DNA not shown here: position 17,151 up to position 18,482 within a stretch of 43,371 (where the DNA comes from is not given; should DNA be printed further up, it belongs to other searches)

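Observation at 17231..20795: AT-rich two-gene islet: AAA+ ATPase plus cytoplasmic S8 subtilase wedged between core genes (IetAS-like candidate defence module, mechanism unknown)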

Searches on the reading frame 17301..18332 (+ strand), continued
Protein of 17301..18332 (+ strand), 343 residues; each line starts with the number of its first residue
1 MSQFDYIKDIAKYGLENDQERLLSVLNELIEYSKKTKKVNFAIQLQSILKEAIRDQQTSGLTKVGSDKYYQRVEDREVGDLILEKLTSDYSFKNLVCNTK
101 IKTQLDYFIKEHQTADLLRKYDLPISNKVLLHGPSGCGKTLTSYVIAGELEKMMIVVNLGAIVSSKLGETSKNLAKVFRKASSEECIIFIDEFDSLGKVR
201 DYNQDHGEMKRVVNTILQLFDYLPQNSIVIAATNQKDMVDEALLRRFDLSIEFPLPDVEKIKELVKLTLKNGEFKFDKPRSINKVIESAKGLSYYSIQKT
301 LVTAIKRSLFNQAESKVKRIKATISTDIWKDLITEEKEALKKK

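Call 45: search_protein_families(library=padloc, proteins=[L161:5001-5987:+, L161:6012-8438:+, L162:4845-5777:+, L162:5902-8130:+, L163:4776-5816:+, L163:6181-8304:+], max_evalue=0.00001)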
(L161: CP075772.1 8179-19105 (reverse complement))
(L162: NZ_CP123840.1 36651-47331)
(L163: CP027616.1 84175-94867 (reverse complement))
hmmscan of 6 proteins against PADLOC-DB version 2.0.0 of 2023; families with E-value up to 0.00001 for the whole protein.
L161:5001-5987:+ (328 aa): 7 families
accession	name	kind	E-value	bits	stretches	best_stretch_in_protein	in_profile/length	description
PDLC02196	IetA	-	1.2e-104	348.8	1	3-323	3-321/374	-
PDLC04232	IetA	-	4.6e-85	283.9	1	1-311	1-304/330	-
PDLC02195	IetA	-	6e-78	260.9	1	59-320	71-334/395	-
PDLC04231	IetA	-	4.4e-57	191.9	1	1-254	1-248/262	-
PDLC00914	TRIP13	-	1.8e-16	58.5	1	126-271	74-236/302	TRIP13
PDLC00915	TRIP13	-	8.8e-16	56.2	1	123-308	63-271/302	TRIP13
PDLC03838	DolB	-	4.1e-07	27.6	0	233-285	285-337/375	-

L161:6012-8438:+ (808 aa): 9 families
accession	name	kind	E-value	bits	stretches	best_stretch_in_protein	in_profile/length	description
PDLC02198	IetS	-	0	1319.5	1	1-803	1-794/795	-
PDLC04233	IetS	-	1.1e-53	180.5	1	121-795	156-851/855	-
PDLC02197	IetS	-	1.9e-51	173.2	1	81-803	90-746/749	-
PDLC02199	IetS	-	1.1e-35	121.1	1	235-806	294-824/826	-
PDLC02201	IetS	-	7.3e-34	115.1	1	21-683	27-623/781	-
PDLC02200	IetS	-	3.1e-23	79.9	1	114-806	125-778/780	-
PDLC02202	IetS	-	7.1e-18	62.2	1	255-792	298-763/780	-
PDLC03014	subtilase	-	5.6e-15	53.7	1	254-570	173-375/391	-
PDLC04234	IetS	-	1.7e-13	47.7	1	359-550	418-621/656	-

L162:4845-5777:+ (310 aa): 6 families
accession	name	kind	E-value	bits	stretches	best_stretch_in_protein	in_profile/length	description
PDLC02196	IetA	-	1.8e-71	239.5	1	52-299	77-325/374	-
PDLC02195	IetA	-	2.2e-61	206.3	1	15-302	55-346/395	-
PDLC04232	IetA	-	1.7e-59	199.9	1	44-300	63-321/330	-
PDLC04231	IetA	-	5.7e-38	129.2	1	60-237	80-257/262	-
PDLC00914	TRIP13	-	9.2e-18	62.7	1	101-249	75-240/302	TRIP13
PDLC00915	TRIP13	-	3.2e-11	41.2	1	82-248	48-232/302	TRIP13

L162:5902-8130:+ (742 aa): 9 families
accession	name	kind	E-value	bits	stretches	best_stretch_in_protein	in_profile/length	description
PDLC02198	IetS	-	4.8e-113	376.7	1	12-738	49-777/795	-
PDLC04233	IetS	-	2.9e-49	165.9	1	55-736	124-840/855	-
PDLC02197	IetS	-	2.1e-38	130.1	1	218-620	250-622/749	-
PDLC02201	IetS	-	7.1e-32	108.5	1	221-619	251-612/781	-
PDLC02199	IetS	-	1.2e-27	94.5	1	225-614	316-684/826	-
PDLC04234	IetS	-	1.7e-20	70.8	1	90-508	160-619/656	-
PDLC02200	IetS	-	3.3e-18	63.2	1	214-617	259-634/780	-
PDLC02202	IetS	-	7.3e-15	52.3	1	209-615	284-645/780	-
PDLC03014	subtilase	-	1.1e-13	49.5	1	221-532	170-378/391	-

L163:4776-5816:+ (346 aa): 6 families
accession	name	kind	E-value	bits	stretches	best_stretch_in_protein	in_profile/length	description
PDLC02196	IetA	-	1.1e-73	246.8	1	2-327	2-325/374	-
PDLC04232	IetA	-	5e-73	244.4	1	1-324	1-317/330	-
PDLC02195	IetA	-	1.4e-55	187.2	1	8-335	8-345/395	-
PDLC04231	IetA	-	1.4e-40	137.7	1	1-263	1-256/262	-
PDLC00915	TRIP13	-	7.4e-11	40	1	106-297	45-254/302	TRIP13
PDLC00914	TRIP13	-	7.9e-11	39.9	1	127-271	74-235/302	TRIP13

L163:6181-8304:+ (707 aa): 6 families
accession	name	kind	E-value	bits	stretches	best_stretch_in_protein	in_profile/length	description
PDLC02198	IetS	-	1.5e-41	140.2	1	66-699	167-783/795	-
PDLC02197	IetS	-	1.6e-27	94.1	1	309-518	387-580/749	-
PDLC04233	IetS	-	9.7e-25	84.8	1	335-700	496-849/855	-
PDLC02201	IetS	-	1.9e-22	77.3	1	151-515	244-568/781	-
PDLC02199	IetS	-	3.6e-17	59.8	1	147-517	301-648/826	-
PDLC02202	IetS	-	4.6e-10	36.4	1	141-619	277-698/780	-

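Call 46: predict_structure(alignment_id=A3)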
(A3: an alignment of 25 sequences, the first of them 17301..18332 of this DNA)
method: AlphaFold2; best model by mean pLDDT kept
length: 343 residues; sequences in the alignment: 25
mean_pLDDT: 76.3   pTM: 0.66
mean pLDDT of the five models: 76.3, 74.9, 72.1, 63.2, 49.6
residues with pLDDT >= 90: 81; 70-90: 147; 50-70: 96; < 50: 19
segments of 3 or more residues with pLDDT < 50: 52-66
pLDDT, mean of each block of 10 residues (from residue 1): 67 64 73 62 54 47 48 65 80 90 93 88 87 90 92 82 63 71 79 68 54 67 77 85 84 92 90 82 90 93 88 63 84 88 62
secondary structure, 60 per line:
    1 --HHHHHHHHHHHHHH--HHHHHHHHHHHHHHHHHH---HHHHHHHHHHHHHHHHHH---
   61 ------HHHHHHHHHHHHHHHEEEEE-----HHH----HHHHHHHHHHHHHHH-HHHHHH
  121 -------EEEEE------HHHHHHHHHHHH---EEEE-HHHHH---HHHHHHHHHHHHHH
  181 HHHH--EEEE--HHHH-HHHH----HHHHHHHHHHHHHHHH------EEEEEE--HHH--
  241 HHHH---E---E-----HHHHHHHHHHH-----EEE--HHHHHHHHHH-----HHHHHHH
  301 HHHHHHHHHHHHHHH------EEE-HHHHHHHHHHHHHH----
elements in order: H3-16 H19-36 H40-57 H67-81 E82-86 H99-113 H115-120 E128-132 H139-150 E154-157 H159-163 H167-184 E187-190 H193-196 H198-201 H206-221 E228-233 H241-244 H258-268 E274-276 H279-288 H294-315 E322-324 H326-339

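Call 50: fold_search(model_id=the predicted structure, library=pdb)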
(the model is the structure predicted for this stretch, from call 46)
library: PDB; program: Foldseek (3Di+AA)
matches with E <= 10: 1776; with E <= 0.001: 1389
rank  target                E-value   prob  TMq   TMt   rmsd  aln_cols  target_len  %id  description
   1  5c18_F                2.8e-16  1.00  0.63  0.31   3.0       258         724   26  p97-delta709-728 in complex with ATP-gamma-S (released 2016-01-13)
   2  5c18_B                5.5e-16  1.00  0.62  0.31   3.1       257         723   26  p97-delta709-728 in complex with ATP-gamma-S (released 2016-01-13)
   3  5c18_A                7.3e-16  1.00  0.63  0.31   2.9       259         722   26  p97-delta709-728 in complex with ATP-gamma-S (released 2016-01-13)
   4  5c1a_A                8.6e-16  1.00  0.62  0.31  11.5       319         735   24  p97-N750D/R753D/M757D/Q760D in complex with ATP-gamma-S (released 2016-01-13)
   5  3cf0_A                9.7e-16  1.00  0.62  0.75   5.3       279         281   25  Structure of D2 subdomain of P97/VCP in complex with ADP (released 2008-04-22)
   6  7rl9_A                1.1e-15  1.00  0.62  0.30   3.6       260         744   26  Cryo-EM structure of human p97-R191Q mutant bound to ADP. (released 2021-09-22)
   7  9nkg_C                1.3e-15  1.00  0.56  0.50   5.7       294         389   22  Structure of substrate engaged MIDN-bound human 26S proteasome, EB-MIDN (Composite map) (released 2025-05-07)
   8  9dil_B                2.4e-15  1.00  0.60  0.39  13.2       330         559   22  Cryo-EM structure of VCP/p97 in complex with VCPIP1 (VCIP135) (released 2025-03-26)
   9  5c18_E                2.5e-15  1.00  0.62  0.31   3.0       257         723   26  p97-delta709-728 in complex with ATP-gamma-S (released 2016-01-13)
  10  5c1a_K                3.1e-15  1.00  0.61  0.30   3.5       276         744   25  p97-N750D/R753D/M757D/Q760D in complex with ATP-gamma-S (released 2016-01-13)
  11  9a2p_MODEL_1_A        4.4e-15  1.00  0.63  0.35  11.9       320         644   23  Model of E. coli FtsH by in-cell photo-crosslinking MS and deep learning (released 2023-02-24)
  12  9yp6_A                4.6e-15  1.00  0.61  0.30   3.6       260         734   27  Structure of human VCP/p97 hexamer bound to ADP and UTE-156 (released 2026-03-18)
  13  9p07_C                4.6e-15  1.00  0.59  0.40   3.7       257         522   25  Cryo-EM structure of S. Mansoni p97 bound to compound 804 (released 2025-08-13)
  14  7lmz_E                4.9e-15  1.00  0.63  0.31  11.0       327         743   22  Cryo-EM structure of human p97 in complex with Npl4/Ufd1 and Ub6 (Class 1) (released 2021-09-15)
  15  5c19_C                5.2e-15  1.00  0.62  0.31   3.4       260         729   26  p97 variant 2 in the apo state (released 2016-01-13)
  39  4d82_B                1.2e-14  1.00  0.62  0.77   3.1       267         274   28  Metallosphera sedula Vps4 crystal structure (released 2015-11-25)
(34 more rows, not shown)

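Call 64: find_related_loci(query=A3, collection=viral_contigs, flank=8000)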
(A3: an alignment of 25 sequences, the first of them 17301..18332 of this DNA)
Query A3 (343 aa) in viral_contigs; peptide patterns used: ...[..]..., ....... (x = any residue, [..] = any of these).
56 stretches matched a pattern; 11 encode a relative of the query (tblastn E <= 1e-3); 11 distinct loci.
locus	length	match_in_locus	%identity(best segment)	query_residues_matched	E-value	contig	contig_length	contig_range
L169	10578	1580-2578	64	1-333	7e-149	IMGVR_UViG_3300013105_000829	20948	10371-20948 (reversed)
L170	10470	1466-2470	60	1-336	1e-133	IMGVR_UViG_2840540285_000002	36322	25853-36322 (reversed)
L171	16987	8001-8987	54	1-340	7e-117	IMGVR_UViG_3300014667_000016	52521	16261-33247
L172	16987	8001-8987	55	1-340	3e-115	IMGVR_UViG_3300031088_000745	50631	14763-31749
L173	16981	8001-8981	48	1-337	7e-105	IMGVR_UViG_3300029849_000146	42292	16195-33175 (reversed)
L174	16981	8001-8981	47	1-337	9e-105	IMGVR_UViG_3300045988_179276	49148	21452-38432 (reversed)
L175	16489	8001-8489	40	94-256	9e-39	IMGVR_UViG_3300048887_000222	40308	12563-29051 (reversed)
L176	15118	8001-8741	33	40-291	3e-37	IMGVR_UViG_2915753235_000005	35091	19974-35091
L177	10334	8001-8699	33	94-338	2e-35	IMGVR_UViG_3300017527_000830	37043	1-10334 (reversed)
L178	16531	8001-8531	40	94-269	2e-32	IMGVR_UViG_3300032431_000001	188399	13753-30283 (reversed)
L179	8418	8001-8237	33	129-215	4e-4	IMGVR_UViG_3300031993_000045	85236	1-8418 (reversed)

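Call 69: search_protein_families(library=pfam, proteins=[L171:9387-9995:+, L171:10005-10661:+, L171:10758-11534:-, L171:7502-7822:+, L143:8390-9244:-, L143:9228-9614:-, L143:9956-10417:-, L143:10429-11301:-, L143:6082-6618:+], max_evalue=0.001)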
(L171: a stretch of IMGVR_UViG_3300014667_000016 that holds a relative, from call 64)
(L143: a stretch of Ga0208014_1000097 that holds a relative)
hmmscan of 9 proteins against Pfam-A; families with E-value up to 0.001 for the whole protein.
L171:9387-9995:+ (202 aa): 0 families

L171:10005-10661:+ (218 aa): 1 family
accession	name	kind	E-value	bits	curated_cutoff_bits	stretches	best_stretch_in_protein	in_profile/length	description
PF13643.11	DUF4145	-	1.3e-12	48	23.1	1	96-170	2-79/88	Domain of unknown function (DUF4145)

L171:10758-11534:- (258 aa): 2 families
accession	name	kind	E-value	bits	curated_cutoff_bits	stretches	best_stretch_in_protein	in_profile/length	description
PF03374.19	ANT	-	2.4e-22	79.8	25.3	1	143-246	1-106/108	Phage antirepressor protein KilAC domain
PF09669.15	Phage_pRha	-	1.3e-20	74.1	29.9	1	33-115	1-91/91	Phage regulatory protein Rha (Phage_pRha)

L171:7502-7822:+ (106 aa): 0 families

L143:8390-9244:- (284 aa): 4 families
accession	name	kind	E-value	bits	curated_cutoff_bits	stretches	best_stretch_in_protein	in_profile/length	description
PF00665.32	rve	-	6e-24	84.7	32.6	1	115-215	3-102/102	Integrase core domain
PF13276.12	HTH_21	-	1.7e-15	57.4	28.1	1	34-90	3-60/60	HTH-like domain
PF13683.12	rve_3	-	2.6e-13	50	26.5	1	205-269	3-66/67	Integrase core domain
PF13333.12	rve_2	-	2.2e-08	34.6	22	1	222-273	1-51/56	Integrase core domain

L143:9228-9614:- (128 aa): 1 family
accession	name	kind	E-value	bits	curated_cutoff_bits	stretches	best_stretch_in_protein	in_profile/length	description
PF01527.26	HTH_Tnp_1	-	3.8e-15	56.3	24.1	1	11-85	2-74/75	Transposase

L143:9956-10417:- (153 aa): 1 family
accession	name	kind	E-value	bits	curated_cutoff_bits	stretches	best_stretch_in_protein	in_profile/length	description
PF20503.3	DUF6730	-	1.4e-23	84.1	27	1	1-82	1-82/82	Family of unknown function (DUF6730)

L143:10429-11301:- (290 aa): 1 family
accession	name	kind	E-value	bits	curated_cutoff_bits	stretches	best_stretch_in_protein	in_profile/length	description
PF03432.20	Relaxase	-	1.1e-28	100.5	24.6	1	17-146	1-132/132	MobA/VirD2-like, nuclease domain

L143:6082-6618:+ (178 aa): 0 families

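Call 71: search_dna_similar(query=L161:6012-8438:+, collection=plasmids, mode=protein, max_rows=60, rows=spread, max_evalue=1e-20)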
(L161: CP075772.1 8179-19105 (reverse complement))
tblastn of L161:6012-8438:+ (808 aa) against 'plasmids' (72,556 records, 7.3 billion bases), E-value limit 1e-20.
Records with a match: 55; places in all: 56; records where one place covers at least 80% of the query: 33.
Best place of each record, by identity: >=99% 2; 95-99% 1; 80-90% 3; 60-80% 2; <60% 47.
By first word of the organism name: Rhizobium 14; Bradyrhizobium 11; Pseudomonas 5; Leptolyngbya 5; Sinorhizobium 3; Synechocystis 3; Stutzerimonas 2; Agrobacterium 2; Pseudomonadaceae 1; Nitrosospira 1; and 8 more.
By predicted mobility (MOB-suite, as given by PLSDB): conjugative 30; non-mobilizable 19; mobilizable 6.
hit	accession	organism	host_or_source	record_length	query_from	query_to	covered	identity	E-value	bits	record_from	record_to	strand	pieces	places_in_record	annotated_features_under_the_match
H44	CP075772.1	Pseudomonas aeruginosa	Homo sapiens,Cell culture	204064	1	788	98%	99.9%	0e+0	1600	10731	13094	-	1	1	S8 family peptidase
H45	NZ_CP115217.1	Pseudomonas aeruginosa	Homo sapiens,culture samples from human ...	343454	1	788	98%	99.9%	0e+0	1600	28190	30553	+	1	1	S8 family peptidase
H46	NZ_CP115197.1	Pseudomonas aeruginosa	Homo sapiens,culture samples from human ...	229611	1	788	98%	97.4%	0e+0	1606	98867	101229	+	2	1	none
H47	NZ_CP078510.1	Stutzerimonas stutzeri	mixed culture,marine sludge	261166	1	788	98%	80.5%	0e+0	1313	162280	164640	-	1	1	S8 family peptidase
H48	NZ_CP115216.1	Pseudomonas aeruginosa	Homo sapiens,culture samples from human ...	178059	1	788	98%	80.4%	0e+0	1322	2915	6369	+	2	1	IS30 family transposase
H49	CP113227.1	Pseudomonadaceae bacterium T75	Pig,fecal sample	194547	1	788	98%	79.8%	0e+0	1310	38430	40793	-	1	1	S8 family peptidase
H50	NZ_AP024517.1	Nitrosospira sp. NRS527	Oryza sativa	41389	4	788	97%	58.6%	0e+0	945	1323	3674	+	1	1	S8 family peptidase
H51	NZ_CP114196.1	Vibrio parahaemolyticus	Penaeus vannamei,cell culture,Shrimp ...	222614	4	784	97%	47.2%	0e+0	681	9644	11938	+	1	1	S8 family peptidase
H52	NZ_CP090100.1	Rhizobium leguminosarum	Trifolium pratense,Cell culture,Plant ...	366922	1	788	98%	31.4%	1e-83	300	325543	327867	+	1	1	S8 family peptidase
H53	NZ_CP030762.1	Rhizobium leguminosarum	Genomic DNA from Bacterial pure culture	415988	1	788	98%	31.4%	1e-83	300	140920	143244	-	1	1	S8 family peptidase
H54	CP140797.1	Rhizobium beringeri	Trifolium pratense,whole organism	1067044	1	788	98%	30.5%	5e-83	298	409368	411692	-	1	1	S8 family peptidase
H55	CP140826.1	Rhizobium beringeri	Trifolium pratense,whole organism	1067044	1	788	98%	30.5%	5e-83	298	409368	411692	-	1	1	S8 family peptidase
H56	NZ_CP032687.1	Rhizobium sp. CCGE531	Phaseolus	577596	1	788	98%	29.7%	2e-74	272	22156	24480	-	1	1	S8 family peptidase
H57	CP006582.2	Mesorhizobium huakuii 7653R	Rice field soil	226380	1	788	98%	29.6%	3e-74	272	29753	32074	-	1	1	S8 family serine peptidase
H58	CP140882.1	Sinorhizobium meliloti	Medicago lupulina,whole organism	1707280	1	785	97%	29.6%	4e-73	268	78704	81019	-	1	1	S8 family peptidase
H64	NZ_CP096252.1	Bradyrhizobium barranii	Glycine max cv. AC Glengarry,Cell ...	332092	4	785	97%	27.9%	8e-66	246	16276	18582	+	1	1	S8 family peptidase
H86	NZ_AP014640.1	Leptolyngbya boryana IAM M-101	-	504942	239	782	67%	28.2%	1e-30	138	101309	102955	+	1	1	S8 family peptidase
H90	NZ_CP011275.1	Planctomyces sp. SH-PL62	cell culture,sugar beet rhizosphere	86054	232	788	69%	27.3%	2e-32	144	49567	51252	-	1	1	S8 family peptidase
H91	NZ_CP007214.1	Burkholderia plantarii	-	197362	248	769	65%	28.4%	3e-31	140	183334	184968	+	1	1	S8 family peptidase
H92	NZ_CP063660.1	Synechocystis sp. PCC 7339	cell culture,Tidal pool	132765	248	776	65%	27.2%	3e-28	130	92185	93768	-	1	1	S8 family peptidase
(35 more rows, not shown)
